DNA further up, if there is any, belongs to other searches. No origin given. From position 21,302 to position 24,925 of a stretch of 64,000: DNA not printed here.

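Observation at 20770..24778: Large secreted repeat protein (about 1350 aa) split exactly at an A8 homopolymer: phase-variation switch or homopolymer sequencing error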

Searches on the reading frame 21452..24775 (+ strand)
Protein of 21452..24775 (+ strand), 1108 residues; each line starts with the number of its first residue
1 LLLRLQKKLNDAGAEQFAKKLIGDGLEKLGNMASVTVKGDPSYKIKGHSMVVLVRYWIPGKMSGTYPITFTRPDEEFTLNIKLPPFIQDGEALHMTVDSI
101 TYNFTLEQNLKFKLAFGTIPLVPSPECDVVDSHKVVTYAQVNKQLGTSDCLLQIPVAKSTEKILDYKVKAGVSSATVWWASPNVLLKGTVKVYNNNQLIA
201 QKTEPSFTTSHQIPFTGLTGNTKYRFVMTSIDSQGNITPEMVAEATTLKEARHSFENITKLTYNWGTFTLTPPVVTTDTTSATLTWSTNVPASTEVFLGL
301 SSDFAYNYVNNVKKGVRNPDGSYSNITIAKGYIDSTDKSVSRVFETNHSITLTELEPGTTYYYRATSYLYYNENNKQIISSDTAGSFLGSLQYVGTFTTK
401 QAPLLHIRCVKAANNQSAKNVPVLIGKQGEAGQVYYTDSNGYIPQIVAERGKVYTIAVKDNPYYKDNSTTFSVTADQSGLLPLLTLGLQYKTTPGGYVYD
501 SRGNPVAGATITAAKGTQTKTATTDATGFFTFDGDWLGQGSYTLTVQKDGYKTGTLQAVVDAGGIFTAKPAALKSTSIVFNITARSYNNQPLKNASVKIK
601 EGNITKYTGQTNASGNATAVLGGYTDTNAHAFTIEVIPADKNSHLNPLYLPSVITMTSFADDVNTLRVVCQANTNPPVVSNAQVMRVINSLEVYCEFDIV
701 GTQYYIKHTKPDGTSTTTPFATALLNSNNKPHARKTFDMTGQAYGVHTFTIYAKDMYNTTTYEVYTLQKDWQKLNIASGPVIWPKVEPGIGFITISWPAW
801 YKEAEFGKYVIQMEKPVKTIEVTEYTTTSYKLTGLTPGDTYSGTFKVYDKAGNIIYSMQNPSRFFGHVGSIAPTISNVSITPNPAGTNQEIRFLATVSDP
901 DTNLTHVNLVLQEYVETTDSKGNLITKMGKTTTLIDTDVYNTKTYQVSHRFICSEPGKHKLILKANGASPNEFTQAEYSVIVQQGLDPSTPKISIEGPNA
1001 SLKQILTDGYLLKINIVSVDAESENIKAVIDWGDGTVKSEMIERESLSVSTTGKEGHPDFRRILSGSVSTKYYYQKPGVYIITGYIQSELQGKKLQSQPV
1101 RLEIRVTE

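Call 4: search_protein_families(library=pfam, proteins=[window:21452-24775:+], max_evalue=0.1)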
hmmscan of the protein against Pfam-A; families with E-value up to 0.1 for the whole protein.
window:21452-24775:+ (1108 aa): 10 families
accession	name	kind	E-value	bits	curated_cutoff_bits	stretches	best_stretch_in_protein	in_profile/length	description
PF13620.12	CarboxypepD_reg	-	4.5e-14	53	32.3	1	496-564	4-73/82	Carboxypeptidase regulatory-like domain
PF00041.27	fn3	-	9.9e-08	32.5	25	1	793-853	16-74/84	Fibronectin type III domain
PF16656.11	Pur_ac_phosph_N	-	1.1e-06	29.6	30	1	275-366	8-79/93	Purple acid Phosphatase, N-terminal domain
PF13715.12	CarbopepD_reg_2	-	2.1e-06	28.1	32.2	1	496-559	3-63/88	CarboxypepD_reg-like domain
PF11974.14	bMG3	-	0.0036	17.7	34.9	0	502-547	24-75/103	Bacterial alpha-2-macroglobulin MG3 domain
PF17210.9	SdrD_B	-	0.0053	17.4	29.7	1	500-557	18-76/112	SdrD B-like domain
PF02369.22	Big_1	-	0.0076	16.8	34.9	2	498-550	25-82/93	Bacterial Ig-like domain (group 1)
PF14524.12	Wzt_C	-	0.02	15.3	30.4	0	497-547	54-104/143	Wzt C-terminal domain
PF16655.11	PhoD_N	-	0.047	14.7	30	0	349-371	60-78/90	PhoD-like phosphatase, N-terminal domain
PF22986.3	Fn3_ELFN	-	0.069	13.5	27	0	323-376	24-77/85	ELFN1/ELFN2, fibronectin type-III domain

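Call 9: list_cluster_members(proteins=[P0001, window:21512-24775:+, window:20770-21567:+])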
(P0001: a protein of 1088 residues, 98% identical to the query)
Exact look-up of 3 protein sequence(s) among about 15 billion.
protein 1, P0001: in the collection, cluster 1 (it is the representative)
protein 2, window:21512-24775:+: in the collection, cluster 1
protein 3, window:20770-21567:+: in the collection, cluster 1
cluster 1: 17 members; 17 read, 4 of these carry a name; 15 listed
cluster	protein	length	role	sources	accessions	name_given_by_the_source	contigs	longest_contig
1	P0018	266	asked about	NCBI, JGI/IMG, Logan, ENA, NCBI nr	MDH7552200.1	MAG: hypothetical protein QHH74_00935 [Spirochaetota bacterium] | hypothetical protein [Spirochaetota bacterium]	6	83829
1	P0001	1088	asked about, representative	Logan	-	-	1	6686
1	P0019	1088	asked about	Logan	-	-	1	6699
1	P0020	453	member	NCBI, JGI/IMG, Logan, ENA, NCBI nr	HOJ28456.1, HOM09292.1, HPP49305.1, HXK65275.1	MAG TPA: fibronectin type III domain-containing protein [Spirochaetota bacterium] | fibronectin type III domain-containing protein [Spirochaetota bacterium]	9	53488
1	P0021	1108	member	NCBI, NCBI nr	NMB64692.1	MAG: carboxypeptidase regulatory-like domain-containing protein, partial [Spirochaetes ... | carboxypeptidase regulatory-like domain-containing protein [Spirochaetota bacterium]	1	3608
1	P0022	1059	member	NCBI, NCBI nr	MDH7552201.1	MAG: carboxypeptidase regulatory-like domain-containing protein [Spirochaetota bacterium] | carboxypeptidase regulatory-like domain-containing protein [Spirochaetota bacterium]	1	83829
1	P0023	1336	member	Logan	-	-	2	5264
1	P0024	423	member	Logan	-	-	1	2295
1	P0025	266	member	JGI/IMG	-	-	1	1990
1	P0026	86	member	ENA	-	-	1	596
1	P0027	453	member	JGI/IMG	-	-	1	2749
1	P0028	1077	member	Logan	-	-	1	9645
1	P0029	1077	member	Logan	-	-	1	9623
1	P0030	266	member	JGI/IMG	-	-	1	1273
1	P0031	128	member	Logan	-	-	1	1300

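Call 13: find_encoding_contigs(protein=P0018, flank=6000, max_places=10)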
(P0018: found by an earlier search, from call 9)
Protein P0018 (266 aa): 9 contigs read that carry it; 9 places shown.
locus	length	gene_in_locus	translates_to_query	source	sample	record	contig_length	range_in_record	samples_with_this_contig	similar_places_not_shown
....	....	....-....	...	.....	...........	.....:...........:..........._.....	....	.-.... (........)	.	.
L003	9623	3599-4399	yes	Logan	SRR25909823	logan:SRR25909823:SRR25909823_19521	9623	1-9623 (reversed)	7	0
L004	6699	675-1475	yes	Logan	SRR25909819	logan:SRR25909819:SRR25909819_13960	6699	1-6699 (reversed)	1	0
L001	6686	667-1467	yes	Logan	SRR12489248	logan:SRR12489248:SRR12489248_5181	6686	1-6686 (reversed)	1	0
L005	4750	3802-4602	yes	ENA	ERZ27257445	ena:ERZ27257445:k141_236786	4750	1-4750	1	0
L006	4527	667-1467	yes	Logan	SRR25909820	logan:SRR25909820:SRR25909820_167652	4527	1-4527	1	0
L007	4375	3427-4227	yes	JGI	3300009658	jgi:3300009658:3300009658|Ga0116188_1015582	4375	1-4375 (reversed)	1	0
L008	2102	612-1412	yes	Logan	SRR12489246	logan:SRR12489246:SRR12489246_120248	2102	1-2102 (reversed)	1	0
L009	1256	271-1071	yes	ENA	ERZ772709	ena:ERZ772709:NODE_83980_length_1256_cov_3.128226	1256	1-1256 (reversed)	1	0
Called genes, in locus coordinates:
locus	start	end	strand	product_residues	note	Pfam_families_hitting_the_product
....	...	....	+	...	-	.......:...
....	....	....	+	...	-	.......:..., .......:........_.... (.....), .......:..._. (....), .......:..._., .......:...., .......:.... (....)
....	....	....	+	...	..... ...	-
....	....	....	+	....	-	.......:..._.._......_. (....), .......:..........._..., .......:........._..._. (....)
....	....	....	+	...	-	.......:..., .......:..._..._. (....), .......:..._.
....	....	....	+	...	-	-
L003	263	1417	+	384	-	PF01368:DHH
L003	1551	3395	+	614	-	PF00092:VWA, PF00362:Integrin_beta (faint), PF13519:VWA_2 (weak), PF25106:VWA_4, PF03783:CsgG, PF13036:LpoB (weak)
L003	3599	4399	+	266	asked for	-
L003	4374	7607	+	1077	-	PF00041:fn3 (faint), PF16656:Pur_ac_phosph_N (weak), PF13620:CarboxypepD_reg, PF13715:CarbopepD_reg_2 (weak)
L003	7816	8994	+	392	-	PF00817:IMS, PF21999:IMS_HHH_1 (weak), PF11799:IMS_C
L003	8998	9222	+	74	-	-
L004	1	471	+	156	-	?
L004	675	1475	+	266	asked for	-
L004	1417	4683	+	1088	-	PF00041:fn3 (faint), PF16656:Pur_ac_phosph_N (weak), PF13620:CarboxypepD_reg, PF13715:CarbopepD_reg_2 (weak)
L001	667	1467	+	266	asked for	-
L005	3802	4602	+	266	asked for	-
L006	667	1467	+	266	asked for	-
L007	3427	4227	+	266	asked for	-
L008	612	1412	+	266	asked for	-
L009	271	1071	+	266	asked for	-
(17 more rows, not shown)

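Call 14: find_encoding_contigs(protein=P0023, flank=6000, max_places=10)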
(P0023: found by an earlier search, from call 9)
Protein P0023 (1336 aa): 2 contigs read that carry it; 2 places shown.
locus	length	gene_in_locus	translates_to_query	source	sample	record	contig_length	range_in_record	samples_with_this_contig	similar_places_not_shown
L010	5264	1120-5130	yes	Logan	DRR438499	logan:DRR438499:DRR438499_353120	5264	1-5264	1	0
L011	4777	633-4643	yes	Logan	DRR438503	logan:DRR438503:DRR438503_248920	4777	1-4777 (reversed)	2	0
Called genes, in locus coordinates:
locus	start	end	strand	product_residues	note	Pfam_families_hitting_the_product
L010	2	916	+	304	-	?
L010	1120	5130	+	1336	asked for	PF00041:fn3 (faint), PF16656:Pur_ac_phosph_N (weak), PF13620:CarboxypepD_reg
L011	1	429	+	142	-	?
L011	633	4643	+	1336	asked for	PF00041:fn3 (faint), PF16656:Pur_ac_phosph_N (weak), PF13620:CarboxypepD_reg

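Call 15: find_encoding_contigs(protein=P0030, flank=6000, max_places=10)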
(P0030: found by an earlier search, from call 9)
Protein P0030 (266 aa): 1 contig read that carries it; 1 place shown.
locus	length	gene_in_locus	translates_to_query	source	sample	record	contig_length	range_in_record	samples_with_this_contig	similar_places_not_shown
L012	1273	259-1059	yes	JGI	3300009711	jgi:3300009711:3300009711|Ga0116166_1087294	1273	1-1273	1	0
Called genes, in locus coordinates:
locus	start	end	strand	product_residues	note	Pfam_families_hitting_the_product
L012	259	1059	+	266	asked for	-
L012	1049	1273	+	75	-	?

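Call 16: find_encoding_contigs(protein=P0025, flank=6000, max_places=10)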
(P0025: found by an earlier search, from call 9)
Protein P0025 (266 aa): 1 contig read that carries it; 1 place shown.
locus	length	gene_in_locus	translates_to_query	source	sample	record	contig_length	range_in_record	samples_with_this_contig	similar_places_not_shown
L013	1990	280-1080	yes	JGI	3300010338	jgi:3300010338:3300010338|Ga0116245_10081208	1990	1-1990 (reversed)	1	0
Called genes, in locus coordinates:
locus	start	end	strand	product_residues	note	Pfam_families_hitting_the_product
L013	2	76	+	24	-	?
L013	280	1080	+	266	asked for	-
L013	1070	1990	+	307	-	?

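Call 17: find_encoding_contigs(protein=P0021, flank=6000, max_places=10)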
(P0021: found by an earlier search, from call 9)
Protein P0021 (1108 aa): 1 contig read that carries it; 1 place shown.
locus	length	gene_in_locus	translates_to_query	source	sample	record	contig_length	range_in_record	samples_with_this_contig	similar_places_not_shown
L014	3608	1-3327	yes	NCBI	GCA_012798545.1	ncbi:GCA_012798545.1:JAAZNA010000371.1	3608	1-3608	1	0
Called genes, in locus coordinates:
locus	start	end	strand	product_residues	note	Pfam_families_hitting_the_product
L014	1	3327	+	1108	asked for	PF16656:Pur_ac_phosph_N (weak), PF13620:CarboxypepD_reg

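Call 49: search_protein_families(library=ncbifam, proteins=[P0023], max_evalue=0.01)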
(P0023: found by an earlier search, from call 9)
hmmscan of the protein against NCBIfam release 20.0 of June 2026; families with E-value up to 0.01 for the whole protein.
P0023 (1336 aa): 1 family
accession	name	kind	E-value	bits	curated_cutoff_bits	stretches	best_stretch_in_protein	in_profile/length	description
TIGR03769.1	P_ac_wall_RPT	domain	0.0045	17.5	30.9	0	1302-1332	9-39/41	TIGR03769 domain-containing protein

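Call 68: find_encoding_contigs(protein=P0020, flank=6000, max_places=10)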
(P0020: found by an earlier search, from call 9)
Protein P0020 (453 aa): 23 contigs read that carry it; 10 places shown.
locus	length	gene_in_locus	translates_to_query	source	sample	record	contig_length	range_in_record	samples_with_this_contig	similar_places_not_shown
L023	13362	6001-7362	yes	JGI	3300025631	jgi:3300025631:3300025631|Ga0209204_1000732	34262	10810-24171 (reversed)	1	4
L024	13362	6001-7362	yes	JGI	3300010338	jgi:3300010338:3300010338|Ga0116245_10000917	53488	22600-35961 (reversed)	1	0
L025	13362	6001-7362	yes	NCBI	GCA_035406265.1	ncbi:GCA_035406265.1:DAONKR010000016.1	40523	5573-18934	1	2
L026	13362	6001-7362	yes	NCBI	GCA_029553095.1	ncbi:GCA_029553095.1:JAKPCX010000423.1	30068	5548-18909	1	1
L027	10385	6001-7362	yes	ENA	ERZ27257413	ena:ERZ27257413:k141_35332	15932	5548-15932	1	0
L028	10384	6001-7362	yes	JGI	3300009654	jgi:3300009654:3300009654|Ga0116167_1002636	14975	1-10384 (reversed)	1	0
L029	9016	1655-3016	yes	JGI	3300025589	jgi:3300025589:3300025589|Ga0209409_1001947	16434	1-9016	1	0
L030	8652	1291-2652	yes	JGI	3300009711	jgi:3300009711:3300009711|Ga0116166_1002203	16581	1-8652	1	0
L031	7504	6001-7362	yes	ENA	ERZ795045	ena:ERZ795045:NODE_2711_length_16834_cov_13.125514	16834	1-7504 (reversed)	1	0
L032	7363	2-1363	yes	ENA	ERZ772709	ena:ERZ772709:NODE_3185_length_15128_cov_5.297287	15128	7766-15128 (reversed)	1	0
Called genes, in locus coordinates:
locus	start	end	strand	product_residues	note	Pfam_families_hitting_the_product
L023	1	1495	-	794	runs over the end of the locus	-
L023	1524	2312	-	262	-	PF13432:TPR_16, PF23914:TPR_CcmH_CycH (weak), PF00515:TPR_1 (weak), PF07719:TPR_2 (weak), PF13424:TPR_12, PF13414:TPR_11 (weak), PF12895:ANAPC3 (weak), PF07719:TPR_2 (weak), +9 more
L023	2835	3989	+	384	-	PF01368:DHH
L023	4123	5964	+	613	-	PF00092:VWA, PF00362:Integrin_beta (faint), PF13519:VWA_2 (weak), PF25106:VWA_4, PF03783:CsgG, PF13036:LpoB (weak)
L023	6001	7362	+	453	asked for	-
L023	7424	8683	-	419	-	PF13173:AAA_14, PF13635:DUF4143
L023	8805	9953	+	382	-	PF00817:IMS, PF21999:IMS_HHH_1 (weak), PF11799:IMS_C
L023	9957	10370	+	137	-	-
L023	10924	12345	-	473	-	PF02550:AcetylCoA_hydro, PF13336:AcetylCoA_hyd_C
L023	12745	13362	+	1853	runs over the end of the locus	PF13205:Big_5 (faint), PF11974:bMG3 (weak), PF01835:MG2, PF07703:A2M_BRD, PF00207:A2M, PF17973:bMG10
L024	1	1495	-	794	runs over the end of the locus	-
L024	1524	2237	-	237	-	PF13432:TPR_16, PF23914:TPR_CcmH_CycH (weak), PF00515:TPR_1 (weak), PF07719:TPR_2 (weak), PF13424:TPR_12, PF12895:ANAPC3 (weak), PF13414:TPR_11 (weak), PF07719:TPR_2 (weak), +9 more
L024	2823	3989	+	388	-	PF01368:DHH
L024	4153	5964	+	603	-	PF00362:Integrin_beta (faint), PF00092:VWA, PF13519:VWA_2 (weak), PF25106:VWA_4, PF03783:CsgG, PF13036:LpoB (weak)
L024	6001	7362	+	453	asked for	-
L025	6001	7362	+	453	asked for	-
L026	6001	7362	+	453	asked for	-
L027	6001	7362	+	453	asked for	-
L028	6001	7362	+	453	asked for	-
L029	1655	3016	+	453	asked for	-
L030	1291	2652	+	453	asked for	-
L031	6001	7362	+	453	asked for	-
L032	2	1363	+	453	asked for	?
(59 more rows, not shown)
